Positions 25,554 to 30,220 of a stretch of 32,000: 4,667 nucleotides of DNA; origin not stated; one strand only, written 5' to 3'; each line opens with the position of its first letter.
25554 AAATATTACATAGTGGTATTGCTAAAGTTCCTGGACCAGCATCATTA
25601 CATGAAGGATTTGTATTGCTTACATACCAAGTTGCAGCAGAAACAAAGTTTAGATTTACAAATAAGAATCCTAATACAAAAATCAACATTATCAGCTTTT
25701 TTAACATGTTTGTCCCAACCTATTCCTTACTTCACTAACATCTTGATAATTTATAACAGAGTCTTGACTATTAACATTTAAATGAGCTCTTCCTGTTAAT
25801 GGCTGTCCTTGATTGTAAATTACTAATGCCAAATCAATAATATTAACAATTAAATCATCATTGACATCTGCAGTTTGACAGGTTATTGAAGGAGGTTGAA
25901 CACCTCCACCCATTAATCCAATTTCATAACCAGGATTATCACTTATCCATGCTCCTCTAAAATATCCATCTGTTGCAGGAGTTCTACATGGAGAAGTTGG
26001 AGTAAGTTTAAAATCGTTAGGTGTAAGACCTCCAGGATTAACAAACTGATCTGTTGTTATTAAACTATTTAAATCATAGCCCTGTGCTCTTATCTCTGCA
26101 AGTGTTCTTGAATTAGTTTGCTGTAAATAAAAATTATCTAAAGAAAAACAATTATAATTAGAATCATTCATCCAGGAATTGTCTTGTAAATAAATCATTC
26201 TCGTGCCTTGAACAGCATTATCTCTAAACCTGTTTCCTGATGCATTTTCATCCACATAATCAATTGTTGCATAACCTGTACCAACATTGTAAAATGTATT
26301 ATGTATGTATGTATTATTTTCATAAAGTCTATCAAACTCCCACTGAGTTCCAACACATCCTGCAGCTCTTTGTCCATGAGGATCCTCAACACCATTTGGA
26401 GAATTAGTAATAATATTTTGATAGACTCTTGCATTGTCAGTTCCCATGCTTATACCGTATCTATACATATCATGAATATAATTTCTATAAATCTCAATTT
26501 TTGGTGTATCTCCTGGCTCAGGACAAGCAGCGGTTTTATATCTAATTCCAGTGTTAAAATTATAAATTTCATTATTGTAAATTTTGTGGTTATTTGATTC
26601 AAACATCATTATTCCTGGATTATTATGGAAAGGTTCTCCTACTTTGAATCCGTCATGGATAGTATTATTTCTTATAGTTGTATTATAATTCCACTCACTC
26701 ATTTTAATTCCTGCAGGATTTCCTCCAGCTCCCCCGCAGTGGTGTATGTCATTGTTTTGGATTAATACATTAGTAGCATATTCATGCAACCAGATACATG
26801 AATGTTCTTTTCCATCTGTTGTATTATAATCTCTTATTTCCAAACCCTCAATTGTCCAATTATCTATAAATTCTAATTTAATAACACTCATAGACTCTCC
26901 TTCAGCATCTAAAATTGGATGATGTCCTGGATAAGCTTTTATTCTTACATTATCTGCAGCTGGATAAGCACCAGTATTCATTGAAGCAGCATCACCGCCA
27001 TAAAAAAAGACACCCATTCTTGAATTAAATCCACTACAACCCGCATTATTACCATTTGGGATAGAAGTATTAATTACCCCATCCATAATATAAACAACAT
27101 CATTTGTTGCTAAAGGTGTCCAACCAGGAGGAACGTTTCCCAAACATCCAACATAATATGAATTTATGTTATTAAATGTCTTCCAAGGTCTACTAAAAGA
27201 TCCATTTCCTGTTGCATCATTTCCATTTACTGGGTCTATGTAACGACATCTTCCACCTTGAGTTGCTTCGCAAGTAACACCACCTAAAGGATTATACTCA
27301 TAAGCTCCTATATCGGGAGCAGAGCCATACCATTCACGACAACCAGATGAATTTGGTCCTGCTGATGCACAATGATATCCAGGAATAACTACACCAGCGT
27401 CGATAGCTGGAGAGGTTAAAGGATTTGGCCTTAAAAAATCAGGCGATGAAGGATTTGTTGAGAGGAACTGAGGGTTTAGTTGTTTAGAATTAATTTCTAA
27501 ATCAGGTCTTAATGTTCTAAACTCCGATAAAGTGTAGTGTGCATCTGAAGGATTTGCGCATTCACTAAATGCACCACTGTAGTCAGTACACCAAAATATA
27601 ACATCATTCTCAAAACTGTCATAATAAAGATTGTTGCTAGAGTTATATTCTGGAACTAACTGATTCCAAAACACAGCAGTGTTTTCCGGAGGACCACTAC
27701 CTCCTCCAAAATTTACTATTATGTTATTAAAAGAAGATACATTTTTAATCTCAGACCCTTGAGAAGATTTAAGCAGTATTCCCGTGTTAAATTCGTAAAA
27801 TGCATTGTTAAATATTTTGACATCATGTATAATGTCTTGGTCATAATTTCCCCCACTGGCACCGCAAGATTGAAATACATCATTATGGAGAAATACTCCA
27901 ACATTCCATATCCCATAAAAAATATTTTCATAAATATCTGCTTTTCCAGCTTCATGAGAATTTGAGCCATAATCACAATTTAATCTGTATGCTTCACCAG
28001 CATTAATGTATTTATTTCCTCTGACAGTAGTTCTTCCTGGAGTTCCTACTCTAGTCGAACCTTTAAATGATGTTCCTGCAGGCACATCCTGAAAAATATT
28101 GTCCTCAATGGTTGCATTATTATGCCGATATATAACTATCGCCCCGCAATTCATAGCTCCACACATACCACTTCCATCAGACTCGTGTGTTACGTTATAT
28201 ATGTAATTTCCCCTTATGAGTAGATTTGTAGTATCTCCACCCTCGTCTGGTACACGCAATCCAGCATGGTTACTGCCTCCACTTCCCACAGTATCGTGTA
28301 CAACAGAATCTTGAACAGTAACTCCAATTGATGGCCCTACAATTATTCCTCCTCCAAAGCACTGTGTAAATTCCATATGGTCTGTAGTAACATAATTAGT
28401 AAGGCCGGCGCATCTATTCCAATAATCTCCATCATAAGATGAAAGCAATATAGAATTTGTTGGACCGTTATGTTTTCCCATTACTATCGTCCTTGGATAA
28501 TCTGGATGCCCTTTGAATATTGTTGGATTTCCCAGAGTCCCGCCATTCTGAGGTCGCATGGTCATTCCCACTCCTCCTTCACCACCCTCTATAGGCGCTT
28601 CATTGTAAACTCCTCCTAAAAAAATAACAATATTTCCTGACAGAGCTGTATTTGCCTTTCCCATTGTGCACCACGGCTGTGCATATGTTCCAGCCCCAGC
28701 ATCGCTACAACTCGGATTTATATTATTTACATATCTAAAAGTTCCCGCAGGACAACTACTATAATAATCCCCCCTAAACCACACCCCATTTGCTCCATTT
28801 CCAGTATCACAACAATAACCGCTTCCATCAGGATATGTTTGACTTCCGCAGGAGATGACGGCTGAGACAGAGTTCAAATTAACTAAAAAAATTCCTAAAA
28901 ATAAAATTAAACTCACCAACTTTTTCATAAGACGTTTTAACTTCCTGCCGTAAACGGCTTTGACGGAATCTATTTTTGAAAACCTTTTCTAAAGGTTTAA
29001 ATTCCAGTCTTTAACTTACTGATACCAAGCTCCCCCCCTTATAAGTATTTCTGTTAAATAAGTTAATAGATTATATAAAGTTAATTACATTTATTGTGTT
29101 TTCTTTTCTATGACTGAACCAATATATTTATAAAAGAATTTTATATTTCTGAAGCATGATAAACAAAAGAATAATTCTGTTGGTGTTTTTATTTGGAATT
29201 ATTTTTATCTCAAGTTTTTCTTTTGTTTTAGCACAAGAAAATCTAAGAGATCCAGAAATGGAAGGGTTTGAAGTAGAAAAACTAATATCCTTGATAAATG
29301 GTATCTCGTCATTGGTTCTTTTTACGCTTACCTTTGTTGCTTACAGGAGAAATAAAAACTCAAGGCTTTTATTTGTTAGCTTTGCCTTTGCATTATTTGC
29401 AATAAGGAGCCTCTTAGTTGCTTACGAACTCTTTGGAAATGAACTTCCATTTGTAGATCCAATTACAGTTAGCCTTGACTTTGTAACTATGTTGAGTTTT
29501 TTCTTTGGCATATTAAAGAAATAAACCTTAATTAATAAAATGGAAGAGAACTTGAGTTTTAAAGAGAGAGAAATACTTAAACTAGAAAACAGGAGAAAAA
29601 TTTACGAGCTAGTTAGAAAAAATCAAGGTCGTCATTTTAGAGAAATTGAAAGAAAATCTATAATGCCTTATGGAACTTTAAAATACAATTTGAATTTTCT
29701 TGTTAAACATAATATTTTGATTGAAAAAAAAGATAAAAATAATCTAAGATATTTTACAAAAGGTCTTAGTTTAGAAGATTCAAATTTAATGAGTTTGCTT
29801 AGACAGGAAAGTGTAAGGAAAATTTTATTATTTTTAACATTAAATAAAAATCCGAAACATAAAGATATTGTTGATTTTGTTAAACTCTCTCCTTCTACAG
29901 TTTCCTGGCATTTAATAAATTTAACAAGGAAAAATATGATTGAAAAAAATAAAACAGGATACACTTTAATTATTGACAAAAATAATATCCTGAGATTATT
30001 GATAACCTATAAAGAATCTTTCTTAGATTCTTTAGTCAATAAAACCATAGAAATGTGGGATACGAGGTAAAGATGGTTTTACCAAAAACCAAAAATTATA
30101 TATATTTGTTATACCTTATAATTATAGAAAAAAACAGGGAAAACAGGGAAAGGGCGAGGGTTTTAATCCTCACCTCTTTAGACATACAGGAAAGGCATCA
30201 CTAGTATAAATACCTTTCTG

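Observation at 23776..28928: Translationally coupled pair of secreted beta-helix proteins that both end in dockerin-like modules, with no cohesin in sight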

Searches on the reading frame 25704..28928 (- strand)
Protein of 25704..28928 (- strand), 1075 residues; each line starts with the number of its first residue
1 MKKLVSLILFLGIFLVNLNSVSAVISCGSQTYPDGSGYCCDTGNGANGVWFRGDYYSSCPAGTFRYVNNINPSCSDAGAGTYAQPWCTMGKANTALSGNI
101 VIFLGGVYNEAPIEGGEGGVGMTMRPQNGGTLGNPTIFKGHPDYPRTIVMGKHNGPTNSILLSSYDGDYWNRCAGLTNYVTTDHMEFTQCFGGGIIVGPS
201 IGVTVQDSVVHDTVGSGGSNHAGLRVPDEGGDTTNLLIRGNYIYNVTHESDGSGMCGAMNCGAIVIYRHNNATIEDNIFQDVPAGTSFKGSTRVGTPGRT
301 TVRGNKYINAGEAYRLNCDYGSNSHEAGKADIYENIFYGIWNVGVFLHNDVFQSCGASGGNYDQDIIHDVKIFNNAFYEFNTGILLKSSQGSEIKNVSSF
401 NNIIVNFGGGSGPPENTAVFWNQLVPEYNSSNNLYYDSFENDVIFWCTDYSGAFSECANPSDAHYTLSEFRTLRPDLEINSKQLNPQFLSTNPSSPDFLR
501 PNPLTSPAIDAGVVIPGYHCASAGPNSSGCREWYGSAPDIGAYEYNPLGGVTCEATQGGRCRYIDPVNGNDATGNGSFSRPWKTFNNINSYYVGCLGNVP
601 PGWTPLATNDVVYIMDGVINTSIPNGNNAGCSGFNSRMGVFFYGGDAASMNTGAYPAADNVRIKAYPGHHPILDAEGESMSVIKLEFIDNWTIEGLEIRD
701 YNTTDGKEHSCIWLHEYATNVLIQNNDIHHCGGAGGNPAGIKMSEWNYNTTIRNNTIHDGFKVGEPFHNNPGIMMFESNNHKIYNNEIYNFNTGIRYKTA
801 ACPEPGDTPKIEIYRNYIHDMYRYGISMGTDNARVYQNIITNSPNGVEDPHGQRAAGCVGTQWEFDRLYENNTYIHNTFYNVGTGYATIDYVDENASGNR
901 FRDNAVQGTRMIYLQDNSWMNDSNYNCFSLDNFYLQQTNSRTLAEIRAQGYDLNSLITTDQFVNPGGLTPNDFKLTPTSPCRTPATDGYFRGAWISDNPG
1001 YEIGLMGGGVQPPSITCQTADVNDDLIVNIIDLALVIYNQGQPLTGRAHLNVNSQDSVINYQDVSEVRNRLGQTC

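Call 4: search_protein_families(library=pfam, proteins=[window:25704-28928:-], max_evalue=1)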
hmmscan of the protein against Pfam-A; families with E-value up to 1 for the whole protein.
window:25704-28928:- (1075 aa): 2 families
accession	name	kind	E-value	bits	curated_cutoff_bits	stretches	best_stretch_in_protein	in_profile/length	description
PF05048.19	NosD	-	3e-05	24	23.6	1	716-848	66-177/212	Periplasmic copper-binding protein (NosD)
PF00404.24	Dockerin_1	-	0.056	14.1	22.9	2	1012-1037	28-53/57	Dockerin type I domain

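Call 14: list_cluster_members(proteins=[P0001, window:25704-28928:-, P0002, P0003, P0013, P0009, P0011])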
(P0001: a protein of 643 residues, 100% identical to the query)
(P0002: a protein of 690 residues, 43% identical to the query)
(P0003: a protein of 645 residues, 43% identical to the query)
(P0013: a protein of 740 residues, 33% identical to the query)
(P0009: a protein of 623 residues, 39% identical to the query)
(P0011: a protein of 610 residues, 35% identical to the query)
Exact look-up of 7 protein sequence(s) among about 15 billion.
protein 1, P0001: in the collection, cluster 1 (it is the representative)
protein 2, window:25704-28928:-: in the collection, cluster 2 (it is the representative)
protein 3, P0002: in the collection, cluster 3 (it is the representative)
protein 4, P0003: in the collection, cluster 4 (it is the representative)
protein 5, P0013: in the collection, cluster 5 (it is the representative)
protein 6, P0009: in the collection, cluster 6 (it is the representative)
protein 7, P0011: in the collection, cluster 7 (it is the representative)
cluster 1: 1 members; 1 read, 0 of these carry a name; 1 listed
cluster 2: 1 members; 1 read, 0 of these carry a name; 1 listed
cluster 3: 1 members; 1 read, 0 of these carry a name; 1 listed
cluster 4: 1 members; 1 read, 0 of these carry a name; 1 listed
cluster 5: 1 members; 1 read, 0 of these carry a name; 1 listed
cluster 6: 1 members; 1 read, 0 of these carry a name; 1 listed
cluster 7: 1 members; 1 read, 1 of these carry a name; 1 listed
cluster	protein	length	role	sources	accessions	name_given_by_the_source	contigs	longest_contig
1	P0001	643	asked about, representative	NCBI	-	-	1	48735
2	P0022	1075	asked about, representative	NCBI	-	-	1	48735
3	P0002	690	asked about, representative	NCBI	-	-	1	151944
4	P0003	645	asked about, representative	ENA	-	-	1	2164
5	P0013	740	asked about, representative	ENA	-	-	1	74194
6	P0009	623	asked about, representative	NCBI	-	-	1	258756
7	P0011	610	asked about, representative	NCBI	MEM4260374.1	MAG: right-handed parallel beta-helix repeat-containing protein [Candidatus ...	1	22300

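Call 15: search_protein_families(library=ncbifam, proteins=[window:25704-28928:-], max_evalue=1)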
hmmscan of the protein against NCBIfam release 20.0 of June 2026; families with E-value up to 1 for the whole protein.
window:25704-28928:- (1075 aa): 2 families
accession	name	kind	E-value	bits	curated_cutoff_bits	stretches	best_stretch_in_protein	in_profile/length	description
NF041518.1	choice_anch_Q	domain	0.0016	18.6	25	1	505-546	22-58/58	choice-of-anchor Q domain-containing protein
NF000280.1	SMR_efflux_smr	exception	0.059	14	200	1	28-67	50-89/105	multidrug efflux SMR transporter Smr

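Call 48: search_solved_structures(query=window:25704-28928:-, max_evalue=1, show_alignments=0)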
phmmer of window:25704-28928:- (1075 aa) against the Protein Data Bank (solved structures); distinct sequences matched with E-value up to 1: 0.

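Call 49: search_protein_families(library=phrogs, proteins=[window:25704-28928:-], max_evalue=0.01)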
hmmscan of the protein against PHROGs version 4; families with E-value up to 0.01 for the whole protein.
window:25704-28928:- (1075 aa): 0 families

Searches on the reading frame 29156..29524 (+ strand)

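Call 8: search_protein_families(library=pfam, proteins=[window:29156-29524:+], max_evalue=0.01)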
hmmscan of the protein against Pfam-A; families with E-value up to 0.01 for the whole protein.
window:29156-29524:+ (122 aa): 2 families
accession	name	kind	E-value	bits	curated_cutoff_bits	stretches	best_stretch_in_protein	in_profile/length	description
PF24283.1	DUF7471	-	9.1e-07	29.3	27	1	44-94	6-56/86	Family of unknown function (DUF7471)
PF19447.4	DUF5985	-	0.0055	17.4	27.3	1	43-119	4-81/86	Family of unknown function (DUF5985)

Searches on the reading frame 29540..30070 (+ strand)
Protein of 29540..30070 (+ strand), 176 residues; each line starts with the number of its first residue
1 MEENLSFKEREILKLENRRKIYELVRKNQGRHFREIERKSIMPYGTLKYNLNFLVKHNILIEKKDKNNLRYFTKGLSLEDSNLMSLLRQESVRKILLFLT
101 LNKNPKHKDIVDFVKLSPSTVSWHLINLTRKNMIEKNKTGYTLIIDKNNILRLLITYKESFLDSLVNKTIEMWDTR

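Call 8: search_protein_families(library=pfam, proteins=[window:29540-30070:+], max_evalue=0.01)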
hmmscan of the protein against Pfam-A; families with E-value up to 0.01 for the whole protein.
window:29540-30070:+ (176 aa): 5 families
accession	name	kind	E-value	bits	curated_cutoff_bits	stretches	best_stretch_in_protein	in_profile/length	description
PF24266.1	HTH_HVO_0163_N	-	1.5e-09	38.2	31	1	16-76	2-62/70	HVO_0163, N-terminal HTH domain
PF13412.12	HTH_24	-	5.9e-09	35.8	21.9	1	90-135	3-48/48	Winged helix-turn-helix DNA-binding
PF01022.26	HTH_5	-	7.9e-05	22.9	22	1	92-136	4-47/47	Bacterial regulatory protein, arsR family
PF03965.22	Penicillinase_R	-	0.0015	19.3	22.6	0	19-72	6-63/115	Penicillinase repressor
PF24034.1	DUF7343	-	0.0026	18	27.6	0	108-145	22-59/62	Domain of unknown function (DUF7343)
